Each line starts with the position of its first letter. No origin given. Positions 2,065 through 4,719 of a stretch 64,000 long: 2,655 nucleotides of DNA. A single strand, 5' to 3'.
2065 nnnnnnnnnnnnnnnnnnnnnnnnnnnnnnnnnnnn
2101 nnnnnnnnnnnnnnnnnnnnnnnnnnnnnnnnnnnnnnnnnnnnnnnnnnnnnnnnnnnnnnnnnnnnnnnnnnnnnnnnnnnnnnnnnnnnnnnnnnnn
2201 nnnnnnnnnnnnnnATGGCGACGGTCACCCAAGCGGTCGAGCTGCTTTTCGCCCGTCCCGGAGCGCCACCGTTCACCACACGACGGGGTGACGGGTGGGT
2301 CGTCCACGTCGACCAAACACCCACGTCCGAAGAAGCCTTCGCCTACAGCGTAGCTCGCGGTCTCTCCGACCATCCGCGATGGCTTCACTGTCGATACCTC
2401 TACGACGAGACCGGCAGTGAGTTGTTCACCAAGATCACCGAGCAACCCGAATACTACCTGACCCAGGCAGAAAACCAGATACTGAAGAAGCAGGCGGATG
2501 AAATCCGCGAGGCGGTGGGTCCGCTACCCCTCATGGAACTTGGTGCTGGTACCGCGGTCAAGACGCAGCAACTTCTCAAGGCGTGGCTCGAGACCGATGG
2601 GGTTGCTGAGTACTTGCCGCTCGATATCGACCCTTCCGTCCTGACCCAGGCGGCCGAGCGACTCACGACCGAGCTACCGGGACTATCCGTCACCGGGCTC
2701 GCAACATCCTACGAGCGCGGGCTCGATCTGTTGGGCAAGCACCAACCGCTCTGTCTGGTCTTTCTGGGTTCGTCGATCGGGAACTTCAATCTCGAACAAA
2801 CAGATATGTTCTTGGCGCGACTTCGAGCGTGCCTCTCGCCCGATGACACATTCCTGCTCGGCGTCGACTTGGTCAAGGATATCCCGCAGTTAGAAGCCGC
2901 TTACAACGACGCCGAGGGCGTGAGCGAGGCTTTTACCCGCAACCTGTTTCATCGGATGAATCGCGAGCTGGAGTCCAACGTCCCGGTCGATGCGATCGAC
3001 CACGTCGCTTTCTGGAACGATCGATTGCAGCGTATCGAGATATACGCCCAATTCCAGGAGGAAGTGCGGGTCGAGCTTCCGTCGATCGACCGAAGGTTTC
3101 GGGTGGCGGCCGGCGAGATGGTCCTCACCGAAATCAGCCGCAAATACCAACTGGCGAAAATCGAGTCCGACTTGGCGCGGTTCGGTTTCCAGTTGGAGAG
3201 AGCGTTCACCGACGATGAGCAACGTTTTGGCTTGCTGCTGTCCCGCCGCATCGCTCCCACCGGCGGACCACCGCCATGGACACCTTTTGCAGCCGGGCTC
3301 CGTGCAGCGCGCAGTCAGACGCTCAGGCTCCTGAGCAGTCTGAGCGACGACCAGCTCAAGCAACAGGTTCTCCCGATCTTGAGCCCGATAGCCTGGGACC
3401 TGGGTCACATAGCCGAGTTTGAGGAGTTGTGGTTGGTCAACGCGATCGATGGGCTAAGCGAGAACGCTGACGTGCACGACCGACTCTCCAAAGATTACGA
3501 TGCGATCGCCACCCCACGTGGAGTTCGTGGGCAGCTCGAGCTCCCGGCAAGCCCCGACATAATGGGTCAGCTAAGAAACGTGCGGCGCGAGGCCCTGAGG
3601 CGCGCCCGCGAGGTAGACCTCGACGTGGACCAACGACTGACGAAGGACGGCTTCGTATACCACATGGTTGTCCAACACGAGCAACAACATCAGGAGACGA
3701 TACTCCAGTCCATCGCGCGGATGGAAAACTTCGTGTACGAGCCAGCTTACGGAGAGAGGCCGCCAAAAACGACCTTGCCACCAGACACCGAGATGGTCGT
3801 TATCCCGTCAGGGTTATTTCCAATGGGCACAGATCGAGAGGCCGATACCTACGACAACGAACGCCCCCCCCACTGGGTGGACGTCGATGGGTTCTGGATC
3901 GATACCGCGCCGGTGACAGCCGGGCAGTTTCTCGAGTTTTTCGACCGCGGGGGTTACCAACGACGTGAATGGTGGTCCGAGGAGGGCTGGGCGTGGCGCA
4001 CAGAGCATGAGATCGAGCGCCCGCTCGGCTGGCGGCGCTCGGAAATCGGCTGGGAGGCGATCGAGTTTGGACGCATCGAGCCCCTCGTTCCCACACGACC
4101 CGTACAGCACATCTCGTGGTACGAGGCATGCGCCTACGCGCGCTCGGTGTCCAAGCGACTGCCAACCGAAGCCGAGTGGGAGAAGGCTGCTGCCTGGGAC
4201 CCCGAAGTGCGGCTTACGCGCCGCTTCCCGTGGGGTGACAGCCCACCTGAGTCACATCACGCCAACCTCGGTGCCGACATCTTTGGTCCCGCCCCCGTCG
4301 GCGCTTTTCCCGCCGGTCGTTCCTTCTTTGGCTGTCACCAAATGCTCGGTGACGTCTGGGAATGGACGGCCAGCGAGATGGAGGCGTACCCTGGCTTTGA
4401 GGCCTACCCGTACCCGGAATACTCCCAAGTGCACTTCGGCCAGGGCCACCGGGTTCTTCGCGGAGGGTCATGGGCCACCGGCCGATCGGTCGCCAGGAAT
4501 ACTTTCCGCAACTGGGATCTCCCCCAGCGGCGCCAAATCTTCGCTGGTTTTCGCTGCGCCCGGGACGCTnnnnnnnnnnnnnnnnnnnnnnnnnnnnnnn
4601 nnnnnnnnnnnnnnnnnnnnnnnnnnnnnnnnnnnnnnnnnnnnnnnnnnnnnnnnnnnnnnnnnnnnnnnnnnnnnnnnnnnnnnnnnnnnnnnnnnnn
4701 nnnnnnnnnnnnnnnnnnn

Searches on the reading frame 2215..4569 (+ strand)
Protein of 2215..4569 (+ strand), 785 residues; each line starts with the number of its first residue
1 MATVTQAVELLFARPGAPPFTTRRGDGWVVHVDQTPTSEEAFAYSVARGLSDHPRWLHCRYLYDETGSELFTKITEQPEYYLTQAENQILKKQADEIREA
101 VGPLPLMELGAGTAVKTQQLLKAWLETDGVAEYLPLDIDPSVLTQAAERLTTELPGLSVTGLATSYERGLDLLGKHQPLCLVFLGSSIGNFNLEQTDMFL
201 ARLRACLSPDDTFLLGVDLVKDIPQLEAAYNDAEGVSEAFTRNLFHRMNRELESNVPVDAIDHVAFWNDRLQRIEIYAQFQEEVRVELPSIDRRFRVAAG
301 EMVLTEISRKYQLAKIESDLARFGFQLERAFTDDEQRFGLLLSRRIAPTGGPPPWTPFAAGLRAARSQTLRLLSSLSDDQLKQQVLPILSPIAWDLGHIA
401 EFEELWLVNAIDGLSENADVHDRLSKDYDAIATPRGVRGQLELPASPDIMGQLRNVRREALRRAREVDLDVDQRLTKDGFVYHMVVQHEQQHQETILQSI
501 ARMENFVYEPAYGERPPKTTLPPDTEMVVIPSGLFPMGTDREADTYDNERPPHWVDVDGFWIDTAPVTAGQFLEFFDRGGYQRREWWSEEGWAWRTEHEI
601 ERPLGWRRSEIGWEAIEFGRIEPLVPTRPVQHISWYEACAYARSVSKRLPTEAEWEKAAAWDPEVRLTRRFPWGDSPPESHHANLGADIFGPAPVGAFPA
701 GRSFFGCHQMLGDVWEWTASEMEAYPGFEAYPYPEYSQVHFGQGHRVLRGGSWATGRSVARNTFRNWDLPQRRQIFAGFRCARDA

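Call 6: search_protein_families(library=pfam, proteins=[window:2215-4569:+])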
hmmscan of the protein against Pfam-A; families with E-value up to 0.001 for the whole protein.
window:2215-4569:+ (785 aa): 4 families
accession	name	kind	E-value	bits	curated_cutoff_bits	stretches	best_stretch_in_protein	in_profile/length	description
PF10017.15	Methyltransf_33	-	2.1e-95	319.7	23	1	44-344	3-303/304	Histidine-specific methyltransferase, SAM-dependent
PF03781.23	FGE-sulfatase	-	3.9e-63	213.9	23.3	1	525-783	3-255/255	Sulfatase-modifying factor enzyme 1-like domain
PF12867.12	DinB_2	-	8.3e-15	55.8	24.8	1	362-496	2-128/128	DinB superfamily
PF05163.17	DinB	-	0.00019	21.9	23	1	362-423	12-72/165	DinB family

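Call 7: search_protein_families(library=ncbifam, proteins=[window:2215-4569:+])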
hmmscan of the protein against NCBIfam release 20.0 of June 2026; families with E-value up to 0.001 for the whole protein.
window:2215-4569:+ (785 aa): 8 families
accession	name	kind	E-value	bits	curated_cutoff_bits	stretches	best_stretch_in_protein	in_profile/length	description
TIGR03440.2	egtB_TIGR03440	equivalog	1.2e-113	380.3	360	1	360-782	3-413/413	ergothioneine biosynthesis protein EgtB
NF041186.1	SenA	equivalog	8.5e-99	331.5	420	1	359-782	9-381/382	selenoneine synthase SenA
TIGR03438.1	egtD_ergothio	equivalog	9.2e-91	304.2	290.9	1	44-342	4-300/301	L-histidine N(alpha)-methyltransferase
TIGR03439.1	methyl_EasF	subfamily_domain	1.6e-44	152.2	205.55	1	38-339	9-318/321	EasF family methyltransferase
TIGR04344.1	ovoA_Nterm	equivalog_domain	2.2e-38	132.3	400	1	469-781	130-443/444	5-histidylcysteine sulfoxide synthase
TIGR03525.2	GldK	equivalog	4.4e-16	59.2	350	2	644-784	253-406/408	T9SS ring complex lipoprotein PorK/GldK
TIGR04373.1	egtB_X_signatur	signature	1.6e-15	56.9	71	1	733-782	1-49/50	EgtB-related enzyme signature domain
NF051459.1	pyoverdine_PvdO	equivalog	2.8e-11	43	500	1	635-784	125-279/280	dihydropyoverdine dehydrogenase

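Call 71: search_solved_structures(query=window:2215-4569:+, max_evalue=1e-10, show_alignments=0)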
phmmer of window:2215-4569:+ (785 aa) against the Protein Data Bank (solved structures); distinct sequences matched with E-value up to 1e-10: 33.
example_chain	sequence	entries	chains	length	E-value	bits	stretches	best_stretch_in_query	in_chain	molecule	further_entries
4x8b_A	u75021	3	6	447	2e-98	333.8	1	358-784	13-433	Sulfoxide synthase EgtB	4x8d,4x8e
4uy5_A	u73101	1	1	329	4.4e-60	207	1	38-346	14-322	HISTIDINE-SPECIFIC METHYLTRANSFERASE EGTD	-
4uy7_A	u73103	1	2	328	4.4e-60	207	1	38-346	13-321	HISTIDINE-SPECIFIC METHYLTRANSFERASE EGTD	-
4uy6_A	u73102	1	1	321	6.7e-60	206.4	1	38-345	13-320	HISTIDINE-SPECIFIC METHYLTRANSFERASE EGTD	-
4pim_A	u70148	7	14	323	1e-58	202.4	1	38-343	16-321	Histidine-specific methyltransferase EgtD | Histidine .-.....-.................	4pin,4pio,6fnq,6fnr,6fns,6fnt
4pip_A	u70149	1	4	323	3.7e-58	200.6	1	38-343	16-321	Histidine-specific methyltransferase EgtD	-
7scf_A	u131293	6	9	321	5.8e-57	196.7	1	44-343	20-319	Histidine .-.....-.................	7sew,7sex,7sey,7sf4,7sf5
8ux5_A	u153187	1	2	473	4.1e-51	177.3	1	362-781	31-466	Selenoxide synthase OvsA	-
8u41_A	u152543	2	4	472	1.1e-48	169.3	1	362-781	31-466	Selenoxide synthase OvsA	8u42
8qf6_A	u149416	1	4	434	5.4e-47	163.7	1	362-784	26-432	Ergothioneine biosynthesis protein EgtB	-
6qki_A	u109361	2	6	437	5.6e-47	163.6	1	362-784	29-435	Uncharacterized protein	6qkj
6o6l_A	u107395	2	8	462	7.7e-47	163.2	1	362-784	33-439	EgtB (Cabther)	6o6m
8ryz_A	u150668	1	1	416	1.9e-38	135.4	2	347-661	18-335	selenoneine synthase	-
8k5i_A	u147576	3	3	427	2.2e-38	135.2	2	347-661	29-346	selenoneine synthase SenA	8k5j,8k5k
8vig_A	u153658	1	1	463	1.7e-36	128.9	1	448-781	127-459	Sulfoxide synthase EgtB-IV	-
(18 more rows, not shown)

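Call 76: find_homologous_proteins(query=window:2215-4569:+, max_evalue=1e-20)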
Query window:2215-4569:+ (785 aa): 391 proteins with E <= 1e-20 among 8000 candidates; the best 120 are listed.
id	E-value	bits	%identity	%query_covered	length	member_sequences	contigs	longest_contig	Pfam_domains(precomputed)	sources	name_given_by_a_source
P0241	0.0e+0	1836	100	100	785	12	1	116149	PF10017.16,PF12867.13,PF03781.23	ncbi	-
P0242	0.0e+0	1720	93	100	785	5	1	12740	PF10017.16,PF12867.13,PF03781.23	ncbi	-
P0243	0.0e+0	1548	84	100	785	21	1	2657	PF10017.16,PF12867.13,PF03781.23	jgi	jgi:iron(II)-dependent oxidoreductase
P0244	0.0e+0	1210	66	100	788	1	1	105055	PF10017.16,PF12867.13,PF03781.23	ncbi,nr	ncbi:MAG TPA: ergothioneine biosynthesis protein EgtB [Gemmatimonadota bacterium]|nr:ergothioneine b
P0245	0.0e+0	1208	66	100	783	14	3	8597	PF10017.16,PF12867.13,PF03781.23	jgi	jgi:iron(II)-dependent oxidoreductase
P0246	0.0e+0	1196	66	98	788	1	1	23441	PF10017.16,PF12867.13,PF03781.23,PF04978.18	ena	-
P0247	0.0e+0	1195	66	100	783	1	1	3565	PF10017.16,PF12867.13,PF03781.23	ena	-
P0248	0.0e+0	1193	67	100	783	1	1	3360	PF10017.16,PF12867.13,PF03781.23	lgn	-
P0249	0.0e+0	1189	66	100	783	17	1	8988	PF10017.16,PF12867.13,PF03781.23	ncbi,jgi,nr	ncbi:MAG TPA: ergothioneine biosynthesis protein EgtB [Gemmatimonadota bacterium]|jgi:iron(II)-depen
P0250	0.0e+0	1181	64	100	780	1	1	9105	PF10017.16,PF12867.13,PF03781.23,PF04978.18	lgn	-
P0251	0.0e+0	1181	64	100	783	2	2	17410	PF10017.16,PF12867.13,PF03781.23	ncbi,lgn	ncbi:MAG: ergothioneine biosynthesis protein EgtB [Gemmatimonadota bacterium]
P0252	0.0e+0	1174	66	100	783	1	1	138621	PF10017.16,PF12867.13,PF03781.23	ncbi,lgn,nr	ncbi:MAG TPA: ergothioneine biosynthesis protein EgtB [Gemmatimonadota bacterium]|nr:ergothioneine b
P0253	0.0e+0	1173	65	100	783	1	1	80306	PF10017.16,PF12867.13,PF03781.23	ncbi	-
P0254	0.0e+0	1171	65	100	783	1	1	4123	PF10017.16,PF12867.13,PF03781.23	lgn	-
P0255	0.0e+0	1148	64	100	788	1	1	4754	PF10017.16,PF12867.13,PF03781.23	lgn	-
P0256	0.0e+0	1148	64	98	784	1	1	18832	PF10017.16,PF12867.13,PF03781.23,PF04978.18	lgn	-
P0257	0.0e+0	1144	65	98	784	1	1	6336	PF10017.16,PF12867.13,PF03781.23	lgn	-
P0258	0.0e+0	1143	63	100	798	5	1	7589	PF10017.16,PF12867.13,PF03781.23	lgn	-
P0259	0.0e+0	1131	64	98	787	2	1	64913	PF10017.16,PF12867.13,PF03781.23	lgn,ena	-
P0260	0.0e+0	1128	63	100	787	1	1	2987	PF10017.16,PF12867.13,PF03781.23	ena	-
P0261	0.0e+0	1122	64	98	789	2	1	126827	PF10017.16,PF12867.13,PF03781.23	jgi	jgi:iron(II)-dependent oxidoreductase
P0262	0.0e+0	1121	64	99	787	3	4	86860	PF10017.16,PF12867.13,PF03781.23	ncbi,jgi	ncbi:MAG TPA: ergothioneine biosynthesis protein EgtB [Gemmatimonadota bacterium]|jgi:iron(II)-depen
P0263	0.0e+0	1121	64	98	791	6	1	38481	PF10017.16,PF12867.13,PF03781.23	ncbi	ncbi:MAG: ergothioneine biosynthesis protein EgtB [Gemmatimonadota bacterium]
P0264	0.0e+0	1119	63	100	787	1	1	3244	PF10017.16,PF12867.13,PF03781.23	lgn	-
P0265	0.0e+0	1115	64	98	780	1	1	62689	PF10017.16,PF12867.13,PF03781.23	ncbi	-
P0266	0.0e+0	1110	63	100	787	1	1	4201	PF10017.16,PF12867.13,PF03781.23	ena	-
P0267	0.0e+0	1110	64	97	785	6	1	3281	PF10017.16,PF12867.13,PF03781.23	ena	-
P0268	0.0e+0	1110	63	100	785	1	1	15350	PF10017.16,PF12867.13,PF03781.23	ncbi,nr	ncbi:MAG TPA: ergothioneine biosynthesis protein EgtB [Gemmatimonadota bacterium]|nr:ergothioneine b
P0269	0.0e+0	1103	63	97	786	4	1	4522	PF10017.16,PF12867.13,PF03781.23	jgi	jgi:iron(II)-dependent oxidoreductase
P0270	0.0e+0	1099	63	100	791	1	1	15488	PF10017.16,PF12867.13,PF03781.23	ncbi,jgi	-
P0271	0.0e+0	1099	62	98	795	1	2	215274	PF10017.16,PF12867.13,PF03781.23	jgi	jgi:iron(II)-dependent oxidoreductase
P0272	0.0e+0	1096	63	97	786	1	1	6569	PF10017.16,PF12867.13,PF03781.23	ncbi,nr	ncbi:MAG TPA: ergothioneine biosynthesis protein EgtB [Gemmatimonadota bacterium]|nr:ergothioneine b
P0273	0.0e+0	1095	63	100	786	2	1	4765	PF10017.16,PF12867.13,PF03781.23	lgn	-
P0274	0.0e+0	1095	63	97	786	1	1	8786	PF10017.16,PF12867.13,PF03781.23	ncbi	ncbi:MAG: ergothioneine biosynthesis protein EgtB [Gemmatimonadota bacterium]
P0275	0.0e+0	1095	62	100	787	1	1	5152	PF10017.16,PF12867.13,PF03781.23,PF04978.18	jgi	jgi:iron(II)-dependent oxidoreductase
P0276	0.0e+0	1094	61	100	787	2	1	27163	PF10017.16,PF12867.13,PF03781.23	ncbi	ncbi:hypothetical protein BH20GEM1_BH20GEM1_03660 [soil metagenome]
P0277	0.0e+0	1093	60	100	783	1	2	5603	PF10017.16,PF12867.13,PF03781.23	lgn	-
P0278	0.0e+0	1091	63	97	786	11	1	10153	PF10017.16,PF12867.13,PF03781.23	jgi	jgi:iron(II)-dependent oxidoreductase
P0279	0.0e+0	1087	63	97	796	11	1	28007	PF10017.16,PF12867.13,PF03781.23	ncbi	-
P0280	0.0e+0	1086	61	100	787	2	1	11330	PF10017.16,PF12867.13,PF03781.23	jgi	-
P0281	0.0e+0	1077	62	98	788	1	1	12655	PF10017.16,PF12867.13,PF03781.23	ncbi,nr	ncbi:MAG: ergothioneine biosynthesis protein EgtB [Gemmatimonadetes bacterium]|nr:ergothioneine bios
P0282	0.0e+0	1072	61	100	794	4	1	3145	PF10017.16,PF12867.13,PF03781.23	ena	-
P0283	0.0e+0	1070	62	97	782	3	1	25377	PF10017.16,PF12867.13,PF03781.23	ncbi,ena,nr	ncbi:MAG TPA: ergothioneine biosynthesis protein EgtB [Gemmatimonadota bacterium]|nr:ergothioneine b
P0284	0.0e+0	1069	61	97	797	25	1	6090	PF10017.16,PF12867.13,PF03781.23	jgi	jgi:iron(II)-dependent oxidoreductase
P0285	0.0e+0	1068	61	100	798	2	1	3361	PF10017.16,PF12867.13,PF03781.23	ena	-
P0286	0.0e+0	1066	60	100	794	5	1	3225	PF10017.16,PF12867.13,PF03781.23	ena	-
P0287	0.0e+0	1064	61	97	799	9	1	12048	PF10017.16,PF12867.13,PF03781.23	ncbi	-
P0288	0.0e+0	1063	60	100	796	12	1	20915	PF10017.16,PF12867.13,PF03781.23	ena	-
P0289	0.0e+0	1062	61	98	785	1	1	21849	PF10017.16,PF12867.13,PF03781.23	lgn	-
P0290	0.0e+0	1060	60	100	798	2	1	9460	PF10017.16,PF12867.13,PF03781.23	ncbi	-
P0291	0.0e+0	1057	59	100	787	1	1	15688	PF10017.16,PF12867.13,PF03781.23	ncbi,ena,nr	ncbi:MAG: ergothioneine biosynthesis protein EgtB [Gemmatimonadota bacterium]|nr:ergothioneine biosy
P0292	0.0e+0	1055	59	100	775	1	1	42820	PF10017.16,PF12867.13,PF03781.23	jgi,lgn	jgi:iron(II)-dependent oxidoreductase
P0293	0.0e+0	1053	60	98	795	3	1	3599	PF10017.16,PF12867.13,PF03781.23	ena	-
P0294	4.4e-297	1006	59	98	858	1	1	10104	PF10017.16,PF12867.13,PF03781.23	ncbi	ncbi:MAG: ergothioneine biosynthesis protein EgtB [Gemmatimonadota bacterium]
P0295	1.7e-293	994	63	89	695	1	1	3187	PF10017.16,PF12867.13,PF03781.23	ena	-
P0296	7.9e-278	942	55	97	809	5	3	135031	PF10017.16,PF12867.13,PF03781.23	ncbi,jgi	ncbi:MAG TPA: ergothioneine biosynthesis protein EgtB [Gemmatimonadota bacterium]|jgi:iron(II)-depen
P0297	1.0e-277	942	55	98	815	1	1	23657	PF10017.16,PF12867.13,PF03781.23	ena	-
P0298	1.4e-272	925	54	97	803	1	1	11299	PF10017.16,PF12867.13,PF03781.23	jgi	jgi:iron(II)-dependent oxidoreductase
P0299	1.7e-267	908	54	98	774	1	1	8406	PF10017.16,PF12867.13,PF03781.23,PF04978.18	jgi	jgi:iron(II)-dependent oxidoreductase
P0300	8.5e-267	906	54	98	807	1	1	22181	PF10017.16,PF12867.13,PF03781.23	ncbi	ncbi:MAG: ergothioneine biosynthesis protein EgtB [Gemmatimonadota bacterium]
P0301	8.4e-265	899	54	97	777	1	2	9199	PF10017.16,PF12867.13,PF03781.23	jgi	jgi:iron(II)-dependent oxidoreductase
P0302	2.5e-264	897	54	98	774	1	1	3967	PF10017.16,PF12867.13,PF03781.23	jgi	jgi:iron(II)-dependent oxidoreductase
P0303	4.5e-263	893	54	97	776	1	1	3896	PF10017.16,PF12867.13,PF03781.23,PF04978.18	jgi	jgi:iron(II)-dependent oxidoreductase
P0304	8.4e-262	889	54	98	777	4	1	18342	PF10017.16,PF12867.13,PF03781.23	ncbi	-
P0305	1.4e-261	888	54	98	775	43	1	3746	PF10017.16,PF12867.13,PF03781.23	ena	-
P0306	2.6e-261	888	53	98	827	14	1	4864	PF10017.16,PF12867.13,PF03781.23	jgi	jgi:iron(II)-dependent oxidoreductase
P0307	6.6e-261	886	54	98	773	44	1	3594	PF10017.16,PF12867.13,PF03781.23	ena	-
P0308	1.7e-260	885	54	95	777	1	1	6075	PF10017.16,PF12867.13,PF03781.23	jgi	jgi:gamma-glutamyl hercynylcysteine S-oxide synthase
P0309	1.1e-259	882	53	98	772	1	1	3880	PF10017.16,PF12867.13,PF03781.23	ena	-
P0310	1.3e-259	882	53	98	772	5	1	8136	PF10017.16,PF12867.13,PF03781.23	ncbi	-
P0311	1.5e-259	882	54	98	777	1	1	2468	PF10017.16,PF12867.13,PF03781.23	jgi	-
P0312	1.6e-259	882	53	98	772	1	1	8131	PF10017.16,PF12867.13,PF03781.23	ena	-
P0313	2.3e-259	881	52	98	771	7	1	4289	PF10017.16,PF12867.13,PF03781.23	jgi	jgi:gamma-glutamyl hercynylcysteine S-oxide synthase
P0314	6.4e-259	880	53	98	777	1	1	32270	PF10017.16,PF12867.13,PF03781.23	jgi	jgi:iron(II)-dependent oxidoreductase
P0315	2.3e-258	878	54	98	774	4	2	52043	PF10017.16,PF12867.13,PF03781.23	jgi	jgi:iron(II)-dependent oxidoreductase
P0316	6.4e-258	876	52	98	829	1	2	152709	PF10017.16,PF12867.13,PF03781.23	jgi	jgi:iron(II)-dependent oxidoreductase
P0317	2.2e-257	874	53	98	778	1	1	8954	PF10017.16,PF12867.13,PF03781.23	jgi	jgi:iron(II)-dependent oxidoreductase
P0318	3.1e-257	874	53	98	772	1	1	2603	PF10017.16,PF12867.13,PF03781.23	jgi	-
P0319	9.8e-257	872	53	98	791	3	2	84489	PF10017.16,PF12867.13,PF03781.23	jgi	jgi:iron(II)-dependent oxidoreductase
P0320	2.3e-255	868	53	98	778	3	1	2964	PF10017.16,PF12867.13,PF03781.23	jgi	jgi:iron(II)-dependent oxidoreductase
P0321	3.2e-255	867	52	97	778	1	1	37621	PF10017.16,PF12867.13,PF03781.23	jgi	jgi:iron(II)-dependent oxidoreductase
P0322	4.0e-255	867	53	98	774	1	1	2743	PF10017.16,PF12867.13,PF03781.23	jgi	jgi:iron(II)-dependent oxidoreductase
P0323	4.5e-255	867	53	97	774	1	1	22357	PF10017.16,PF12867.13,PF03781.23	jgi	jgi:iron(II)-dependent oxidoreductase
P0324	1.5e-254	865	52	98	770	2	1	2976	PF10017.16,PF12867.13,PF03781.23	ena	-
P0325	5.6e-254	863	52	98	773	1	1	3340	PF10017.16,PF12867.13,PF03781.23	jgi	jgi:iron(II)-dependent oxidoreductase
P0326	1.6e-253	862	52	98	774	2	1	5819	PF10017.16,PF12867.13,PF03781.23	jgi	-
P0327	2.5e-253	861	52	98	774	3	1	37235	PF10017.16,PF12867.13,PF03781.23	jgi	jgi:gamma-glutamyl hercynylcysteine S-oxide synthase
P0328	5.8e-253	860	52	97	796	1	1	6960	PF10017.16,PF12867.13,PF03781.23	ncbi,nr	ncbi:MAG: L-histidine N(alpha)-methyltransferase [Gemmatimonadetes bacterium]|nr:L-histidine N(alpha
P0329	1.5e-252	859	52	97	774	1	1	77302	PF10017.16,PF12867.13,PF03781.23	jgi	jgi:iron(II)-dependent oxidoreductase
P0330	2.0e-252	858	52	97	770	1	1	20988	PF10017.16,PF12867.13,PF03781.23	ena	-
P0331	2.1e-252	858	52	97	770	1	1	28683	PF10017.16,PF12867.13,PF03781.23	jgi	-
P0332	2.4e-252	858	52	96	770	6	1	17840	PF10017.16,PF12867.13,PF03781.23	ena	-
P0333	5.2e-252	857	52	98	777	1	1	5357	PF10017.16,PF12867.13,PF03781.23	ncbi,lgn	-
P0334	7.8e-252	856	52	97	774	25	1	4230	PF10017.16,PF12867.13,PF03781.23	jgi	jgi:iron(II)-dependent oxidoreductase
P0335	2.0e-251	855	52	97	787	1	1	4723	PF10017.16,PF12867.13,PF03781.23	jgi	jgi:iron(II)-dependent oxidoreductase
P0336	4.0e-251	854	52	98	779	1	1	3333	PF10017.16,PF12867.13,PF03781.23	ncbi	-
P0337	9.2e-251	853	53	95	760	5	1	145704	PF10017.16,PF12867.13,PF03781.23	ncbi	-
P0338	1.3e-250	852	52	98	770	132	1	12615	PF10017.16,PF12867.13,PF03781.23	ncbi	-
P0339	1.3e-250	852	52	96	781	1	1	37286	PF10017.16,PF12867.13,PF03781.23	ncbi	-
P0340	2.8e-250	851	52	96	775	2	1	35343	PF10017.16,PF12867.13,PF03781.23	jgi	jgi:iron(II)-dependent oxidoreductase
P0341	3.6e-250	851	52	98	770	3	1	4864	PF10017.16,PF12867.13,PF03781.23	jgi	jgi:gamma-glutamyl hercynylcysteine S-oxide synthase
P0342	1.7e-248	845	52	98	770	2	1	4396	PF10017.16,PF12867.13,PF03781.23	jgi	jgi:iron(II)-dependent oxidoreductase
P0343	2.0e-248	845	52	98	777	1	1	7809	PF10017.16,PF12867.13,PF03781.23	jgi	jgi:iron(II)-dependent oxidoreductase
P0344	4.0e-248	844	53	95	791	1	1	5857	PF10017.16,PF12867.13,PF03781.23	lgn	-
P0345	1.0e-247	843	52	98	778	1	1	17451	PF10017.16,PF12867.13,PF03781.23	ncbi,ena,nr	ncbi:MAG TPA: ergothioneine biosynthesis protein EgtB [Candidatus Binatia bacterium]|nr:ergothionein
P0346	2.9e-247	841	54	95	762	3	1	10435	PF10017.16,PF12867.13,PF03781.23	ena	-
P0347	3.2e-246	838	52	96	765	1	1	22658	PF10017.16,PF12867.13,PF03781.23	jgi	jgi:iron(II)-dependent oxidoreductase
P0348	2.0e-243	828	51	95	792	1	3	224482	PF10017.16,PF12867.13,PF03781.23,PF04978.18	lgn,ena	-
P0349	1.5e-242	825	52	95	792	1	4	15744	PF10017.16,PF12867.13,PF03781.23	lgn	-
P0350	1.4e-241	822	52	95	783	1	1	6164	PF10017.16,PF12867.13,PF03781.23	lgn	-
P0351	2.3e-241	822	52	95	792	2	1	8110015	PF10017.16,PF12867.13,PF03781.23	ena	-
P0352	2.6e-241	821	51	96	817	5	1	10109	PF10017.16,PF12867.13,PF03781.23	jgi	jgi:iron(II)-dependent oxidoreductase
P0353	1.4e-240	819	48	100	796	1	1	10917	PF10017.16,PF12867.13,PF03781.23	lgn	-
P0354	2.0e-240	818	52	95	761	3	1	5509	PF10017.16,PF12867.13,PF03781.23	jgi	jgi:gamma-glutamyl hercynylcysteine S-oxide synthase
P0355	2.3e-240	818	51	96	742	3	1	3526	PF10017.16,PF12867.13,PF03781.23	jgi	-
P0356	3.5e-240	818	51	95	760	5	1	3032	PF10017.16,PF12867.13,PF03781.23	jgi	jgi:iron(II)-dependent oxidoreductase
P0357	4.6e-240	817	51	97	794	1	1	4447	PF10017.16,PF12867.13,PF03781.23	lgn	-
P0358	4.7e-240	817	50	97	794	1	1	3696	PF10017.16,PF12867.13,PF03781.23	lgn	-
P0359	6.1e-239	814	52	95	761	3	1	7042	PF10017.16,PF12867.13,PF03781.23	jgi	jgi:gamma-glutamyl hercynylcysteine S-oxide synthase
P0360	6.8e-239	813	52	96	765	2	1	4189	PF10017.16,PF12867.13,PF03781.23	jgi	-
